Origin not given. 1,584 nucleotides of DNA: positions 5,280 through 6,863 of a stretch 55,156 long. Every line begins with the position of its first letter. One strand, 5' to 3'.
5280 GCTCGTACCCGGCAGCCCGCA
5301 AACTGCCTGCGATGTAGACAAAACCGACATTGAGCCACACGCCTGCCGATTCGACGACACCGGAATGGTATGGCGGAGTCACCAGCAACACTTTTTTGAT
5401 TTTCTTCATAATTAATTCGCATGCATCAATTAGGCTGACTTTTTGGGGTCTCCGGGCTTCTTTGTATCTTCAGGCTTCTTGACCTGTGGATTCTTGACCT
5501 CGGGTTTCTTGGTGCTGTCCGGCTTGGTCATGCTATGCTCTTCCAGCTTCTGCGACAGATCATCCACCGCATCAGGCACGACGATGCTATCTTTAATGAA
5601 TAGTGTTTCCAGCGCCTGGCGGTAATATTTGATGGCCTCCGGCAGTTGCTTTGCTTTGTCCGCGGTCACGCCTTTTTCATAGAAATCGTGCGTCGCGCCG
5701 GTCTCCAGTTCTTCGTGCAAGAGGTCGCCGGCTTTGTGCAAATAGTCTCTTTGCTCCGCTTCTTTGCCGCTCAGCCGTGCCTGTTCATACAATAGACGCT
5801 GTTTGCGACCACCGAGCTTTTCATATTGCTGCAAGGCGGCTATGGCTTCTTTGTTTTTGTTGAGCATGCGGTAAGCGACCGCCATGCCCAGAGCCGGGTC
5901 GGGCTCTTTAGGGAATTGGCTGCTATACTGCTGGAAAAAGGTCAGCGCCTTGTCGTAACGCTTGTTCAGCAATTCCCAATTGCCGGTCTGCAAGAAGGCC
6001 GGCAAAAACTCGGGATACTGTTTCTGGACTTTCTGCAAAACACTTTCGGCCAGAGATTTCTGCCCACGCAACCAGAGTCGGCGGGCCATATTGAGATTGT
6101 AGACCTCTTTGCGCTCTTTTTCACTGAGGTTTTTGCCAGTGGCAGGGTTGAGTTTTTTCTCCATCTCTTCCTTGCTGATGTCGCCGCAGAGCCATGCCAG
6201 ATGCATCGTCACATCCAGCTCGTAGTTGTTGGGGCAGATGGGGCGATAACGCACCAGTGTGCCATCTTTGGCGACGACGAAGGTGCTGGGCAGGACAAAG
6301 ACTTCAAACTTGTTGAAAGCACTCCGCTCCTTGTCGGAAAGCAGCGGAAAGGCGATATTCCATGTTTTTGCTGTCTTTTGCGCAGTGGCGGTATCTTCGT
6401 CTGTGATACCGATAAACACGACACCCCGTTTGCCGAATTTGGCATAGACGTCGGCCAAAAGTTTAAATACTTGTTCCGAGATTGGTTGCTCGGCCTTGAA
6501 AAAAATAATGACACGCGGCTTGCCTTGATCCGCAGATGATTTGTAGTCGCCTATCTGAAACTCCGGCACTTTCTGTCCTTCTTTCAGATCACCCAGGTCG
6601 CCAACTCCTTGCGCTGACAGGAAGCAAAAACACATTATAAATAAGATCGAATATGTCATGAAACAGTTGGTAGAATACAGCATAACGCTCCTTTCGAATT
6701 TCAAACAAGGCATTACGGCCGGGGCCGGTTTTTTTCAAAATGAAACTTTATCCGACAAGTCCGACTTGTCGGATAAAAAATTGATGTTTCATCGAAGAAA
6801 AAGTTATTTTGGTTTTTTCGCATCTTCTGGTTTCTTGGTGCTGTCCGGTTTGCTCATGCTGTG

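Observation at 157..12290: Cytochrome-centred cluster: 26 CXXCH motifs in two proteins plus a B12-rSAM enzyme, duplicated redox-dead Trx-TPR proteins and a membrane kinase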

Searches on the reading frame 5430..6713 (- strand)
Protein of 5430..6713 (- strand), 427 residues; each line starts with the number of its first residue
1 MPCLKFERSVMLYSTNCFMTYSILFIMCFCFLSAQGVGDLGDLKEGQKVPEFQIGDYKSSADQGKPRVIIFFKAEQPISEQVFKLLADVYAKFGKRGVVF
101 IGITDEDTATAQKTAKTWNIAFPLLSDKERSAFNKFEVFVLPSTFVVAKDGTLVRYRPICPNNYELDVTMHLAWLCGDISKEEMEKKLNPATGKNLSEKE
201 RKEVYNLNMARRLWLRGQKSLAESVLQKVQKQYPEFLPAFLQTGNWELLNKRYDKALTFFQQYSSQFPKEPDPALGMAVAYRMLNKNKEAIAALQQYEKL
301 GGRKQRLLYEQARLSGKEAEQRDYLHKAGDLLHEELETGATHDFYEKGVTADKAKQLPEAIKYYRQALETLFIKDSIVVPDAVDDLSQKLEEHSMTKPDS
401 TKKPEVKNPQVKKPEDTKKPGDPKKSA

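Call 4: search_protein_families(library=pfam, proteins=[window:5430-6713:-], max_evalue=0.01)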
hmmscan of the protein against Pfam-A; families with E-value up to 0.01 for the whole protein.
window:5430-6713:- (427 aa): 13 families
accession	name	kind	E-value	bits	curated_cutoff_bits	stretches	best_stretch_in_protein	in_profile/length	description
PF00578.27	AhpC-TSA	-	1.1e-15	58.1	26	1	48-154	4-122/124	AhpC/TSA family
PF07719.23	TPR_2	-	7e-09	35.6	27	0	345-369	5-29/34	Tetratricopeptide repeat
PF13174.12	TPR_6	-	1.2e-08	35.4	26.3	0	239-269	2-32/33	Tetratricopeptide repeat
PF13428.12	TPR_14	-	2.9e-08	34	23.5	0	239-278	3-42/44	Tetratricopeptide repeat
PF00515.34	TPR_1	-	1.3e-07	31.6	27.8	1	344-369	4-29/34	Tetratricopeptide repeat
PF14559.12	TPR_19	-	3.4e-07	30.9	25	1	249-298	3-52/68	Tetratricopeptide repeat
PF08534.16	Redoxin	-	2.6e-06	27.7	26.6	1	44-155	1-130/148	Redoxin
PF13905.12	Thioredoxin_8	-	5.9e-06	27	27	1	64-152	1-93/94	Thioredoxin-like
PF13432.12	TPR_16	-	6.3e-06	27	32.7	0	207-271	1-65/65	Tetratricopeptide repeat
PF13424.12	TPR_12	-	0.00012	22.7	30.1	0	242-297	15-71/77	Tetratricopeptide repeat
PF04212.24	MIT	-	0.001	19.6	30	1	345-371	8-34/66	MIT (microtubule interacting and transport) domain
PF16918.11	PknG_TPR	-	0.001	18.4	27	1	199-298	90-185/340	Protein kinase G tetratricopeptide repeat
PF25062.1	ARM_TT21_N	-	0.0018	18.5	40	1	197-296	94-193/222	Tetratricopeptide repeat protein 21 N-terminal ARM repeat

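Call 5: search_protein_families(library=ncbifam, proteins=[window:5430-6713:-], max_evalue=0.01)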
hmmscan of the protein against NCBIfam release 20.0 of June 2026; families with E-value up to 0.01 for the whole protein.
window:5430-6713:- (427 aa): 13 families
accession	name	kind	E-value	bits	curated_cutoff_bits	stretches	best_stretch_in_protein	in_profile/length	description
NF002854.0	PRK03147.1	subfamily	3.1e-11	43.5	170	1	19-155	9-154/176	thiol-disulfide oxidoreductase ResA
NF040959.1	MamA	equivalog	8.1e-08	31.9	200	1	252-369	52-167/204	magnetosome protein MamA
TIGR02917.1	PEP_TPR_lipo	equivalog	1.7e-07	29.6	312.2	1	187-371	555-733/899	XrtA/PEP-CTERM system TPR-repeat protein PrsT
TIGR03939.1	PGA_TPR_OMP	equivalog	9.5e-06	24.1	366.65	1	251-334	100-183/800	poly-beta-1,6 N-acetyl-D-glucosamine export porin PgaA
NF033920.0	C39_PA2778_fam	equivalog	2.1e-05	24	150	1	206-297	159-250/255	PA2778 family cysteine peptidase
NF006960.0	PRK09437.1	equivalog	3.3e-05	23.8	140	1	42-139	3-106/156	thioredoxin-dependent thiol peroxidase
NF008757.0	PRK11788.1-5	equivalog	8.8e-05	21.8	363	1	184-351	163-324/388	lipopolysaccharide assembly protein LapB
TIGR02795.1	tol_pal_ybgF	equivalog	0.00018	22.1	90.1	0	248-295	13-63/119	tol-pal system protein YbgF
TIGR04510.1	mod_pep_cyc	subfamily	0.0003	19.4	400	1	215-367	480-625/814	putative peptide modification system cyclase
NF053650.1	PerredPrxQDein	equivalog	0.0016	18.4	260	1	93-139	50-96/148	thioredoxin-dependent peroxiredoxin PrxQ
TIGR02552.1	LcrH_SycD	equivalog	0.0023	17.6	104.8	1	249-304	64-119/136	SycD/LcrH family type III secretion system chaperone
TIGR02521.1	type_IV_pilW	equivalog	0.0075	15.8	154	1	174-288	108-221/234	type IV pilus biogenesis/stability protein PilW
TIGR03302.1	OM_YfiO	subfamily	0.0096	15.4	81.4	0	240-305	36-104/239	outer membrane protein assembly factor BamD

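Call 28: find_homologous_proteins(query=window:5430-6713:-, max_evalue=0.00001)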
Query window:5430-6713:- (427 aa): 4 proteins with E <= 0.00001 among 4526 candidates.
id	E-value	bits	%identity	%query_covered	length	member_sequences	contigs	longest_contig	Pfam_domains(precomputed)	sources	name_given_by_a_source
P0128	4.5e-267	904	100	94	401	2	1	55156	PF14559.13,PF00515.35,PF08534.17,PF13905.13,PF13432.13,PF00578.28,PF13428.13,PF07719.24,PF13174.13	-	-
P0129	1.3e-215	734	80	96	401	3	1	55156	PF14559.13,PF00515.35,PF08534.17,PF13432.13,PF00578.28,PF13428.13,PF07719.24,PF13174.13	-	-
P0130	1.0e-170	586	66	93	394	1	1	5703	PF14559.13,PF00578.28,PF13428.13,PF13174.13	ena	-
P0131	8.0e-165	567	66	89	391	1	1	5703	PF14559.13,PF08534.17,PF00578.28,PF13428.13,PF13174.13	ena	-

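Call 29: find_encoding_contigs(protein=P0130, flank=10000, max_places=3)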
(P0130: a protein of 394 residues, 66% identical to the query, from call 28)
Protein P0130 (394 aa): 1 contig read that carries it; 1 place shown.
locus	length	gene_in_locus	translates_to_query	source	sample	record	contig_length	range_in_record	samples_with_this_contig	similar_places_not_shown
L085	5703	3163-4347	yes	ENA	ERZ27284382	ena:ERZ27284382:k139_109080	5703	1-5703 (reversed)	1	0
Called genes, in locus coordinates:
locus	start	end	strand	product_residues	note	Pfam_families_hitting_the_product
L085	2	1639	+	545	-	?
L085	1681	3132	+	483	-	PF02085:Cytochrom_CIII (faint), PF14522:Cytochrome_C7 (faint), PF22678:Cytochrom_c_NrfB-like (faint), PF09699:Paired_CXXCH_1, PF22113:Mtrc-MtrF_II-IV_dom (weak), PF09699:Paired_CXXCH_1, PF14537:Cytochrom_c3_2 (weak), PF09699:Paired_CXXCH_1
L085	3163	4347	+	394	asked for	PF00578:AhpC-TSA, PF13428:TPR_14 (faint), PF13174:TPR_6 (faint), PF14559:TPR_19 (weak)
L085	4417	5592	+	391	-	PF00578:AhpC-TSA, PF08534:Redoxin (weak), PF13174:TPR_6 (faint), PF13428:TPR_14 (faint), PF14559:TPR_19 (faint)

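Call 38: search_solved_structures(query=window:5430-6683:-, max_evalue=0.01, show_alignments=2)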
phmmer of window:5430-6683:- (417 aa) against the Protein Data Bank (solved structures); distinct sequences matched with E-value up to 0.01: 10.
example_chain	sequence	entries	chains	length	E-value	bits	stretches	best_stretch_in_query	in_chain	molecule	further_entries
3c71_A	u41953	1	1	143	3.3e-06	29.6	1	51-145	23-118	Thiol-disulfide oxidoreductase resA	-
2h1g_A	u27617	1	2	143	7e-06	28.6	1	53-145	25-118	Thiol-disulfide oxidoreductase resA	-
2h1a_A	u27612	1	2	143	1e-05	28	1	53-145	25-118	Thiol-disulfide oxidoreductase resA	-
2h19_A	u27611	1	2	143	1.2e-05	27.8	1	53-145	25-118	Thiol-disulfide oxidoreductase resA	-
2h1b_A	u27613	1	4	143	1.4e-05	27.6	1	54-145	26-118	Thiol-disulfide oxidoreductase resA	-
1st9_A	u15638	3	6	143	1.7e-05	27.3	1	54-145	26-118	Thiol-disulfide oxidoreductase resA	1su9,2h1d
2f9s_A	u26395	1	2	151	2e-05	27.1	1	54-145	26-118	Thiol-disulfide oxidoreductase resA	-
4nmu_A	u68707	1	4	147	2e-05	27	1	34-145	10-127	Thiol-disulfide oxidoreductase ResA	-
3c73_A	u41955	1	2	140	3.7e-05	26.2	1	70-145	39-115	Thiol-disulfide oxidoreductase resA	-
2ywn_A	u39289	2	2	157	0.001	21.5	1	29-140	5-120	Peroxiredoxin-like protein | Peroxiredoxin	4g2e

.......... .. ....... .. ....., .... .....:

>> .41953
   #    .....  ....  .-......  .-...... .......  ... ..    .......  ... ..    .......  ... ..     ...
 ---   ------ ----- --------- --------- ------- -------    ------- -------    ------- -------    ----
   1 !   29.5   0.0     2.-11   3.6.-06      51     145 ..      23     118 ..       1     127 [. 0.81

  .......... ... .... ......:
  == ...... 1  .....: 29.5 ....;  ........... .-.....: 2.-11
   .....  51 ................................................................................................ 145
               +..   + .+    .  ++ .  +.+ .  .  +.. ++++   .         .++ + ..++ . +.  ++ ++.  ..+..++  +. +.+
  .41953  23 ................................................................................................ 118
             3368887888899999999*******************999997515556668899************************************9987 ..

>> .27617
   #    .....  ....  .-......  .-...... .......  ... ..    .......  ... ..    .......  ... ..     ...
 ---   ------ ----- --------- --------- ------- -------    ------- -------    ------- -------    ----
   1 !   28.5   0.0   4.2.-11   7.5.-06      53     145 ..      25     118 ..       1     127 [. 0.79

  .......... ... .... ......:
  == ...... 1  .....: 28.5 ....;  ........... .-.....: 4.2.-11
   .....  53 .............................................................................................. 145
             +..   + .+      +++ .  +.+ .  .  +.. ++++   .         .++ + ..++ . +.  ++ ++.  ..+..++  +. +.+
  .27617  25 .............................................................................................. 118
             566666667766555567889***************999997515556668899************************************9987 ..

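Call 79: predict_structure(alignment_id=A2)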
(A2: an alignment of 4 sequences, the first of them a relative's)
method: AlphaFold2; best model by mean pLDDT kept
length: 401 residues; sequences in the alignment: 4
mean_pLDDT: 44.0   pTM: 0.26
mean pLDDT of the five models: 44.0, 43.0, 41.7, 41.2, 39.9
residues with pLDDT >= 90: 0; 70-90: 0; 50-70: 126; < 50: 275
segments of 3 or more residues with pLDDT < 50: 1-31, 46-55, 69-80, 93-99, 113-123, 125-143, 164-170, 182-192, 209-247, 249-251, 256-260, 292-296, 298-401
pLDDT, mean of each block of 10 residues (from residue 1): 23 35 44 50 48 50 54 46 53 45 57 47 46 36 50 55 47 52 47 52 54 39 35 36 42 48 59 52 54 48 43 35 40 43 35 35 36 31 29 30 31
secondary structure, 60 per line:
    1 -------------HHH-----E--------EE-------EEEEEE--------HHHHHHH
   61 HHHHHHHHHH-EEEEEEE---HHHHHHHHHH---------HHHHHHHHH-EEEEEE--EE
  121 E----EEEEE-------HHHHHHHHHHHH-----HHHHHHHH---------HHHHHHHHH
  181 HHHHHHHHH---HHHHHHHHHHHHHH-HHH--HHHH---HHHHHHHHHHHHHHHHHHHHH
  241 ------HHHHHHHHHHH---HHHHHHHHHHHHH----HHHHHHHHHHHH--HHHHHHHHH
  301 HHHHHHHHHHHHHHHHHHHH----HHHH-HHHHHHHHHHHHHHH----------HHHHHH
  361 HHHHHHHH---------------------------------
elements in order: E40-45 H54-70 E72-78 H82-91 H101-109 E111-116 E119-121 E126-130 H138-149 H155-162 H172-189 H193-206 H213-216 H220-240 H247-257 H261-273 H278-289 H292-320 H325-328 H330-344 H355-368

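Call 80: search_protein_representatives(alignment_id=A2)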
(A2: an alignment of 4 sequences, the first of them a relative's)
Query: 4 sequences, 394 profile positions. Proteins with E-value up to 0.001 (for the whole library): 1828; up to 1e-10: 94; up to 1e-30: 1. The best 150 are listed.
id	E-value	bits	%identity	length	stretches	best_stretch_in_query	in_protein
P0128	3.4e-235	796.7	-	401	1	17-394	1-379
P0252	3.3e-26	108.6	-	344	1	8-302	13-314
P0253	8.1e-25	104.0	-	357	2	6-268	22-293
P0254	5.3e-24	101.3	-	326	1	29-315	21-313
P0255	1.1e-23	100.3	-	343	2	14-285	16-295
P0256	1.2e-22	96.9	-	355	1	50-323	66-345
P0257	1.2e-21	93.6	-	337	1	11-325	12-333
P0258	1.5e-21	93.3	-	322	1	15-314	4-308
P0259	2.2e-21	92.7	-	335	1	15-302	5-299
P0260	3.1e-20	88.9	-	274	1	13-252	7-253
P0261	4.4e-20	88.4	-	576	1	17-307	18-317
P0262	4.5e-20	88.4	-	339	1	9-327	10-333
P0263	1.6e-19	86.6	-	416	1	50-247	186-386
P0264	1.9e-19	86.3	-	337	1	14-270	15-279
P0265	5.9e-19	84.7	-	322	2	29-282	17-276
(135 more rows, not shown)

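Call 82: find_encoding_contigs(protein=P0252, flank=8000, max_places=3)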
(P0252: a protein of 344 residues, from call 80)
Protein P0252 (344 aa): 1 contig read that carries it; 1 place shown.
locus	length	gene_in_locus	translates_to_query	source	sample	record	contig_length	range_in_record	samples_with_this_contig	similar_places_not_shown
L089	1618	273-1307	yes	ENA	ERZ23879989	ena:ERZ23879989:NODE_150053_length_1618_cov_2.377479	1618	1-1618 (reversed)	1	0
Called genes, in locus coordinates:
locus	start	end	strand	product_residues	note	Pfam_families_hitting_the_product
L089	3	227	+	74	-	?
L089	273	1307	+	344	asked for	PF00578:AhpC-TSA, PF08534:Redoxin, PF25062:ARM_TT21_N, PF13432:TPR_16 (weak), PF14559:TPR_19, PF13424:TPR_12, PF12895:ANAPC3, PF13424:TPR_12, +15 more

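Call 83: find_encoding_contigs(protein=P0253, flank=8000, max_places=2)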
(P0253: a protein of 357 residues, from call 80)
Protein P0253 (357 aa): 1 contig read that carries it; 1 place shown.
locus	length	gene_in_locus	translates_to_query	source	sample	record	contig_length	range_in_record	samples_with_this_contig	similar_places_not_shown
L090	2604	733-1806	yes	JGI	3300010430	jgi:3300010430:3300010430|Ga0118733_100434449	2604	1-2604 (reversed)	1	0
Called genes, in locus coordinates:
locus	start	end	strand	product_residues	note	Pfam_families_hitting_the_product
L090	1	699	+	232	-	?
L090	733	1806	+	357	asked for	PF00578:AhpC-TSA, PF08534:Redoxin (weak), PF25062:ARM_TT21_N (weak), PF14559:TPR_19, PF09976:TPR_21 (weak), PF23914:TPR_CcmH_CycH (weak), PF13432:TPR_16, PF13432:TPR_16, +15 more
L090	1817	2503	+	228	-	PF14522:Cytochrome_C7 (faint), PF09699:Paired_CXXCH_1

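Call 84: find_encoding_contigs(protein=P0255, flank=8000, max_places=2)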
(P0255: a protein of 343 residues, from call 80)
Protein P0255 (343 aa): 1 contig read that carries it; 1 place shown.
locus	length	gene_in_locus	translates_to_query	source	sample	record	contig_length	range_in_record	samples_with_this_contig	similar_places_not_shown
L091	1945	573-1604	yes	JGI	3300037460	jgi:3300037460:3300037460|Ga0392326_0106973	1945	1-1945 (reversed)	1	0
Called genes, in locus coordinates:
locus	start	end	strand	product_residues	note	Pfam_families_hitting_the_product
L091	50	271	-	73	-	-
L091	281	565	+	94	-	-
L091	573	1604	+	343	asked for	PF00578:AhpC-TSA, PF08534:Redoxin, PF13429:TPR_15 (weak), PF13432:TPR_16, PF13432:TPR_16, PF14559:TPR_19, PF13424:TPR_12, PF13414:TPR_11, +18 more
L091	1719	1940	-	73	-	PF00595:PDZ (weak), PF13180:PDZ_2, PF17820:PDZ_6 (weak)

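Call 85: find_encoding_contigs(protein=P0257, flank=8000, max_places=2)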
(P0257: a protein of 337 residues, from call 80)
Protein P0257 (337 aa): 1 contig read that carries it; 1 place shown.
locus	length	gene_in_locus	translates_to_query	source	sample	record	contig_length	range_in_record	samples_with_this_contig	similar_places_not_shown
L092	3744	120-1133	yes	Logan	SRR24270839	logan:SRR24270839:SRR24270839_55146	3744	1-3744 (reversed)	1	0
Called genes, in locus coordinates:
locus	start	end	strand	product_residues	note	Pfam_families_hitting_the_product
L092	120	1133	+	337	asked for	PF00578:AhpC-TSA, PF08534:Redoxin, PF13905:Thioredoxin_8 (weak), PF25063:ARM_TT21_C (weak), PF23914:TPR_CcmH_CycH, PF13432:TPR_16 (weak), PF13424:TPR_12 (weak), PF13414:TPR_11, +13 more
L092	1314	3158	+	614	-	-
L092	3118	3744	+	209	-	?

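Call 86: find_encoding_contigs(protein=P0262, flank=8000, max_places=2)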
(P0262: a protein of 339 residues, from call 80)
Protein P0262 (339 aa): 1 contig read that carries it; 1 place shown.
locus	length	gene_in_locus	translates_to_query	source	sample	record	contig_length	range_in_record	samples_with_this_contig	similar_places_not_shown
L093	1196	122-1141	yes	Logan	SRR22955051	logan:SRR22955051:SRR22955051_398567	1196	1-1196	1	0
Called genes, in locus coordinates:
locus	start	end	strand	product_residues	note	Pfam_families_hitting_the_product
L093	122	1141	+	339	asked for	PF00578:AhpC-TSA, PF08534:Redoxin, PF13905:Thioredoxin_8 (weak), PF21033:RMD1-3 (faint), PF14559:TPR_19, PF13432:TPR_16, PF13414:TPR_11 (weak), PF00515:TPR_1 (weak), +7 more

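Call 91: find_related_loci(query=A4, collection=metagenome_contigs, flank=10000)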
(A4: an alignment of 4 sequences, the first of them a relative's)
Query A4 (343 aa) in metagenome_contigs; peptide patterns used: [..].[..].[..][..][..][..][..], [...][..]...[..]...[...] (x = any residue, [..] = any of these).
600 stretches matched a pattern (row limit reached: there are more); 10 encode a relative of the query (tblastn E <= 1e-3); 10 distinct loci.
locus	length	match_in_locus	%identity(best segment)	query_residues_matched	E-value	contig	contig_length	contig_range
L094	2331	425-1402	39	11-332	8e-64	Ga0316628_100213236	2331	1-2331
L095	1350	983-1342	34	11-127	2e-12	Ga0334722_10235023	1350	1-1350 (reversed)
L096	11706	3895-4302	26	197-332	1e-9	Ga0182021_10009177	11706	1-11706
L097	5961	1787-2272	26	202-333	2e-6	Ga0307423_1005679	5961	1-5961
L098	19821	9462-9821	26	45-159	3e-7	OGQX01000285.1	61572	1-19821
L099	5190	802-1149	22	221-336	4e-6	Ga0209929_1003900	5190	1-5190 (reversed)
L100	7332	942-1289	22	221-336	6e-6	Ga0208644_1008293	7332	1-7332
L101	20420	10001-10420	30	18-151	1e-5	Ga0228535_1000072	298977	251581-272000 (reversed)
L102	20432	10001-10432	25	162-311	1e-5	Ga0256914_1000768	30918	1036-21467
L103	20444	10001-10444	20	215-329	2e-5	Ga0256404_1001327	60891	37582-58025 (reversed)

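Call 93: find_encoding_contigs(protein=P0254, flank=8000, max_places=2)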
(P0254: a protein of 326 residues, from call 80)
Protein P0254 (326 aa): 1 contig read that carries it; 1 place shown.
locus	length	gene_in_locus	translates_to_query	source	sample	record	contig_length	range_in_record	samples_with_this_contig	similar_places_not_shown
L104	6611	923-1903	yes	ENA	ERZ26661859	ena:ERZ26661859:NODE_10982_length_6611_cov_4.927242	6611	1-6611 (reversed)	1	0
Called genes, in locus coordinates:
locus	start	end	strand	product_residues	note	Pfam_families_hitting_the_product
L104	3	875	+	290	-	?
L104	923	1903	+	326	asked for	PF00578:AhpC-TSA, PF08534:Redoxin, PF13905:Thioredoxin_8, PF13174:TPR_6 (faint), PF13911:AhpC-TSA_2 (faint), PF13424:TPR_12 (faint), PF00515:TPR_1 (faint), PF07719:TPR_2 (faint), +5 more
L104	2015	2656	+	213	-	PF14537:Cytochrom_c3_2 (faint), PF09699:Paired_CXXCH_1 (faint), PF14522:Cytochrome_C7 (weak)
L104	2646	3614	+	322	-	PF13183:Fer4_8 (faint), PF13247:Fer4_11, PF12797:Fer4_2 (weak), PF13237:Fer4_10 (weak), PF00037:Fer4 (weak), PF12838:Fer4_7, PF13187:Fer4_9, PF13247:Fer4_11, +3 more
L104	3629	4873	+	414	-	PF03916:NrfD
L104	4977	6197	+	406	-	PF07690:MFS_1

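Call 94: find_encoding_contigs(protein=P0256, flank=8000, max_places=2)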
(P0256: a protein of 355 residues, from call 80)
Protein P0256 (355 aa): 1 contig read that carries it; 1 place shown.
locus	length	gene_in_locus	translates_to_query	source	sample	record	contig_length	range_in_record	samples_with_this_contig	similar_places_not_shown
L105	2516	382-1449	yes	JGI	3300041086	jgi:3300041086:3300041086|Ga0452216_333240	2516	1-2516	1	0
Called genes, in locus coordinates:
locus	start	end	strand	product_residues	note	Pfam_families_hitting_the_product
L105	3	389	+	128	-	?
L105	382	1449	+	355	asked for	PF13428:TPR_14 (faint), PF00578:AhpC-TSA, PF08534:Redoxin (weak), PF13174:TPR_6 (faint), PF13424:TPR_12 (faint), PF13905:Thioredoxin_8 (faint), PF13432:TPR_16 (weak), PF14559:TPR_19 (weak), +7 more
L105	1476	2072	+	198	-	PF14522:Cytochrome_C7 (faint), PF09699:Paired_CXXCH_1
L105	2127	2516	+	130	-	?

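Call 95: find_encoding_contigs(protein=P0259, flank=8000, max_places=2)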
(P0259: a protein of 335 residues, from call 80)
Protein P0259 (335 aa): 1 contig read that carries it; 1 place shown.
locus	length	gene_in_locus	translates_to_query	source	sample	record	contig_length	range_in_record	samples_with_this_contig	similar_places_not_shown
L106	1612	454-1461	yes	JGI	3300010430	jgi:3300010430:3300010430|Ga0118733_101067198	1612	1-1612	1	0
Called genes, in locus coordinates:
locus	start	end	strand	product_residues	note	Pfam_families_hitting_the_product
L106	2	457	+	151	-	?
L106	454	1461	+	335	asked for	PF00578:AhpC-TSA, PF08534:Redoxin, PF13905:Thioredoxin_8 (weak), PF13181:TPR_8 (faint), PF13432:TPR_16 (weak), PF13432:TPR_16 (weak), PF14559:TPR_19 (weak), PF13414:TPR_11 (weak), +5 more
